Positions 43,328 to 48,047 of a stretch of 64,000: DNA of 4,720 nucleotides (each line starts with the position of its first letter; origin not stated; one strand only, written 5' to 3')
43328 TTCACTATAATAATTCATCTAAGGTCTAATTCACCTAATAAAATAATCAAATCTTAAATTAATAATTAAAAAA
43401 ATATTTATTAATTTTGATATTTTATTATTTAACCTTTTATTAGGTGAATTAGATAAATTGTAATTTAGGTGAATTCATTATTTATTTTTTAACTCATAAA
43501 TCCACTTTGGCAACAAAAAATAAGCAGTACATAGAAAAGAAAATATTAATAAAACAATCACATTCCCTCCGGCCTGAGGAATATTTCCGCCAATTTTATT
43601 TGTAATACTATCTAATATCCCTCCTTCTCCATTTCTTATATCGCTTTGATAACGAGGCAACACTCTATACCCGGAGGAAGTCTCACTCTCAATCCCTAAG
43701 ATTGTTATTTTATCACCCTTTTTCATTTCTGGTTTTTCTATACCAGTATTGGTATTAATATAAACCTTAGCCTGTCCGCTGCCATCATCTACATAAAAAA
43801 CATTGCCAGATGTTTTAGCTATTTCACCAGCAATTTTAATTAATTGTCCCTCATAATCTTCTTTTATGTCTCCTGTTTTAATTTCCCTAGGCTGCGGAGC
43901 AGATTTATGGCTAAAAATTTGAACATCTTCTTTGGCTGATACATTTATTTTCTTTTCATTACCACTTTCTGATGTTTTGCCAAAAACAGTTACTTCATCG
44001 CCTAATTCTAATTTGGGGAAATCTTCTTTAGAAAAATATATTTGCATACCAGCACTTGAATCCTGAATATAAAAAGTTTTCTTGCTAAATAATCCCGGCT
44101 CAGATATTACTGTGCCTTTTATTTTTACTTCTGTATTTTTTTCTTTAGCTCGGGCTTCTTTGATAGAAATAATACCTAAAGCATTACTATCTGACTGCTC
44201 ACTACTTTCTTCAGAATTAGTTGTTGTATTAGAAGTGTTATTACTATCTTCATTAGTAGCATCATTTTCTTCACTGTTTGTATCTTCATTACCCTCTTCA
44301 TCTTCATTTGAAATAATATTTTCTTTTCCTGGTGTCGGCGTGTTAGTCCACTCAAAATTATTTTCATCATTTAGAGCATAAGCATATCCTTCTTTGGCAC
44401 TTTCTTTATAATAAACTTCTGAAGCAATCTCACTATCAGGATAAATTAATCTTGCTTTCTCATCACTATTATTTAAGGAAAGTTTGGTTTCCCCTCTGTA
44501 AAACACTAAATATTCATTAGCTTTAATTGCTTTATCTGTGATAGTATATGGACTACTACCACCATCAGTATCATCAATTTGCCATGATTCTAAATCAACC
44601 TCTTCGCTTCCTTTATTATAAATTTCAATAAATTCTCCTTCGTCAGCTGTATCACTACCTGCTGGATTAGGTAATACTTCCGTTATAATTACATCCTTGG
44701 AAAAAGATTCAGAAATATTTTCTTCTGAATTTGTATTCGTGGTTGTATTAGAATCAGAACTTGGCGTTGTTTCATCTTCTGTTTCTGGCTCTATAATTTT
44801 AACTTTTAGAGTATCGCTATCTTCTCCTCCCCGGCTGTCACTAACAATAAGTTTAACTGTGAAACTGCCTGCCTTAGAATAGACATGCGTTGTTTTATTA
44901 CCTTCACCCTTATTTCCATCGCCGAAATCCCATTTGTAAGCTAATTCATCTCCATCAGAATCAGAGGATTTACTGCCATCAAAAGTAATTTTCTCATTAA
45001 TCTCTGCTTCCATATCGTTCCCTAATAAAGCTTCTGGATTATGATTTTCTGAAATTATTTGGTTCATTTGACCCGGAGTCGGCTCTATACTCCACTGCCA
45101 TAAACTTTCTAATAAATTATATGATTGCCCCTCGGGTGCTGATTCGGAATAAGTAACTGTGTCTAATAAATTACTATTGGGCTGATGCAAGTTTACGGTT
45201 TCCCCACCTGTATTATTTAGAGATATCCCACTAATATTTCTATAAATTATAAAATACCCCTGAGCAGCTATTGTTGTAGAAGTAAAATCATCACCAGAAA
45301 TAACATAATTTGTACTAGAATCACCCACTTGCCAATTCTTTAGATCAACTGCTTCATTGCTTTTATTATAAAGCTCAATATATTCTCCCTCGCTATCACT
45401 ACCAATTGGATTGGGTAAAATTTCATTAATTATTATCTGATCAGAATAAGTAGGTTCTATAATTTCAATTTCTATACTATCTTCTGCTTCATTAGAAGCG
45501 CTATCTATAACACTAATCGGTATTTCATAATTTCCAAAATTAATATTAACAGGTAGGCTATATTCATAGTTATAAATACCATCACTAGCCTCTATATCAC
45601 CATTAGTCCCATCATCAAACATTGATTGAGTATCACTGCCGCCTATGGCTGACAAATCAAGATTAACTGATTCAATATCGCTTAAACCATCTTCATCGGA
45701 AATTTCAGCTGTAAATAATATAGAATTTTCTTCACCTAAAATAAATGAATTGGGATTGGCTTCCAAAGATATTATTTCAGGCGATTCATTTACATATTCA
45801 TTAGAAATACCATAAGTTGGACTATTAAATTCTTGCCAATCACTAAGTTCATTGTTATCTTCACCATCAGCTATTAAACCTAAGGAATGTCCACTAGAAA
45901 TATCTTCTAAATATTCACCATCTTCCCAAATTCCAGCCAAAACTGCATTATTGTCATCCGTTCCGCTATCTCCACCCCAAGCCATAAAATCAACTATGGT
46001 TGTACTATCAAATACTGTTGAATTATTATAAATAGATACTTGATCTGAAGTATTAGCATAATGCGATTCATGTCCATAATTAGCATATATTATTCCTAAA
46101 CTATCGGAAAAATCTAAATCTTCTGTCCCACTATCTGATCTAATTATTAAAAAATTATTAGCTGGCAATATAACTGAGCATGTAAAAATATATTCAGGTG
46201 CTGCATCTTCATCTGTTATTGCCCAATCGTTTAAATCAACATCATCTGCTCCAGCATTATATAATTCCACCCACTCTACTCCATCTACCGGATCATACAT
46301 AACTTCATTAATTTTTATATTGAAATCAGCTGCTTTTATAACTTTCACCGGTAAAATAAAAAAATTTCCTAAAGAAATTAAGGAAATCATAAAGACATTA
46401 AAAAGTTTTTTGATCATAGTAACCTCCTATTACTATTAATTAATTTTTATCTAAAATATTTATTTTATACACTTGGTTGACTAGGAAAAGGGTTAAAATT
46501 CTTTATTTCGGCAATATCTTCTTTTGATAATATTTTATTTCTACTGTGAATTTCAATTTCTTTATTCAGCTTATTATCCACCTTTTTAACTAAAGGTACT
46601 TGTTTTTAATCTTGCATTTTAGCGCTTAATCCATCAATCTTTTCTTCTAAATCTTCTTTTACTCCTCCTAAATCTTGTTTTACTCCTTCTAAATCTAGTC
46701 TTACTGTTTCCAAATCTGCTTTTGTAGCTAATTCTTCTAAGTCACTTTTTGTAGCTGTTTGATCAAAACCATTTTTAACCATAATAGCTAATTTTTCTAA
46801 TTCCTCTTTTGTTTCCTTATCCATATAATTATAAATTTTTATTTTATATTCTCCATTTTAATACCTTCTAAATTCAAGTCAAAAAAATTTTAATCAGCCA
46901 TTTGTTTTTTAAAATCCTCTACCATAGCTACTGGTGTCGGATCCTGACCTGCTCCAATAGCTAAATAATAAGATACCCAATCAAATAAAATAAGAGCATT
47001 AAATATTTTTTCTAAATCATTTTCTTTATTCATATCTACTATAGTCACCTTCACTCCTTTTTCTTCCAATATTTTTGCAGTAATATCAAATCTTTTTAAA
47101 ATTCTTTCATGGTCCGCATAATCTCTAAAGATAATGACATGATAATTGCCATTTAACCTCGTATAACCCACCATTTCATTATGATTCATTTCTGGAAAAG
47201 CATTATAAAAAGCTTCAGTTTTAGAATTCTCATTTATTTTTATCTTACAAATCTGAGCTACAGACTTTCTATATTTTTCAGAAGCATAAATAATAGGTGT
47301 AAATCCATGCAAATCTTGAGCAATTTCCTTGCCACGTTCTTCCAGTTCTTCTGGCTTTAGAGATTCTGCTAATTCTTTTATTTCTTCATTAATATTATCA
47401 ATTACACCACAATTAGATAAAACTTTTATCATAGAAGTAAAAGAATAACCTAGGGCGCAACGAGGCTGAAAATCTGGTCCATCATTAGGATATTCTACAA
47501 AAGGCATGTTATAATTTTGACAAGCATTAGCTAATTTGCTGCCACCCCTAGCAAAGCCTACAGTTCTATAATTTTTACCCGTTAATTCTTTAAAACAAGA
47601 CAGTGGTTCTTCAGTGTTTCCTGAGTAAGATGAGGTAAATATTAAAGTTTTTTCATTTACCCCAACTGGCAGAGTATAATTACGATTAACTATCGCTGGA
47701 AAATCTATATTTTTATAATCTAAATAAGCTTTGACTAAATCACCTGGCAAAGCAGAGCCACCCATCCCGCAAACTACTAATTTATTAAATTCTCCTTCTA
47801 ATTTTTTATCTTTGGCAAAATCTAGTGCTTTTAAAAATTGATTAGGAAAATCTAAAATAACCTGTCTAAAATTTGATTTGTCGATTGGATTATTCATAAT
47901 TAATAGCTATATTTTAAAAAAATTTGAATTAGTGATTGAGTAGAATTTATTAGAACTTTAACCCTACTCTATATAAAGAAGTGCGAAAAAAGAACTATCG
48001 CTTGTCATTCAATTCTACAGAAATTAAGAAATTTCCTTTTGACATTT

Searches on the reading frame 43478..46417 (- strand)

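Call 67: search_protein_families(library=pfam, proteins=[window:43478-46417:-], max_evalue=0.001)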
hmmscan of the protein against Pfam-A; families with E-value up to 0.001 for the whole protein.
window:43478-46417:- (979 aa): 7 families
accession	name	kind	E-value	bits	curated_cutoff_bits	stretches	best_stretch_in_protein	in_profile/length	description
PF00932.25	LTD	-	3.8e-53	178.9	34.3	3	325-424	5-108/109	Lamin Tail Domain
PF18911.6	PKD_4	-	3.9e-25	88.1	27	1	458-540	1-84/85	PKD domain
PF00801.26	PKD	-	3.4e-14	53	23.5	1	473-535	13-75/80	PKD domain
PF22352.2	K319L-like_PKD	-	3.2e-08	33.9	27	1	466-540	2-83/84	K319L-like, PKD domain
PF01336.31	tRNA_anti-codon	-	1.5e-07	31.7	27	1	764-827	1-70/75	OB-fold nucleic acid binding domain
PF04076.19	BOF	-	1.5e-05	25.5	25.8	0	737-827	13-99/103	Bacterial OB fold (BOF) protein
PF15418.12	DUF4625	-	0.00038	21.2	27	1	211-319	12-130/131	Domain of unknown function (DUF4625)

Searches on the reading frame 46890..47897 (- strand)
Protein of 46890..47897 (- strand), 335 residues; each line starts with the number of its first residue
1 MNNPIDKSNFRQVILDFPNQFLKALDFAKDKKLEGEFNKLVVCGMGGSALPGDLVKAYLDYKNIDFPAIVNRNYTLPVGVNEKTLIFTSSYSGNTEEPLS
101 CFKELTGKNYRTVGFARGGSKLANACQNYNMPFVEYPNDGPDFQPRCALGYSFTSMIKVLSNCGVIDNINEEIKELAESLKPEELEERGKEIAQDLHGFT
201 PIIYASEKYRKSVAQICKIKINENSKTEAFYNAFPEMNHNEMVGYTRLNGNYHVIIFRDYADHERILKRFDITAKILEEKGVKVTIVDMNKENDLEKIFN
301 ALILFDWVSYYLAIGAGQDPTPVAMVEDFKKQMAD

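Call 17: search_protein_families(library=pfam, proteins=[window:46890-47897:-], max_evalue=0.001)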
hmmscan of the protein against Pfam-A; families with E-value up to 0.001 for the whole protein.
window:46890-47897:- (335 aa): 1 family
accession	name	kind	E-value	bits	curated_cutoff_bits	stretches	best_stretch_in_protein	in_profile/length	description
PF10432.14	bact-PGI_C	-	8.3e-44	149.6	24.5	1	187-333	3-151/151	Bacterial phospho-glucose isomerase C-terminal SIS domain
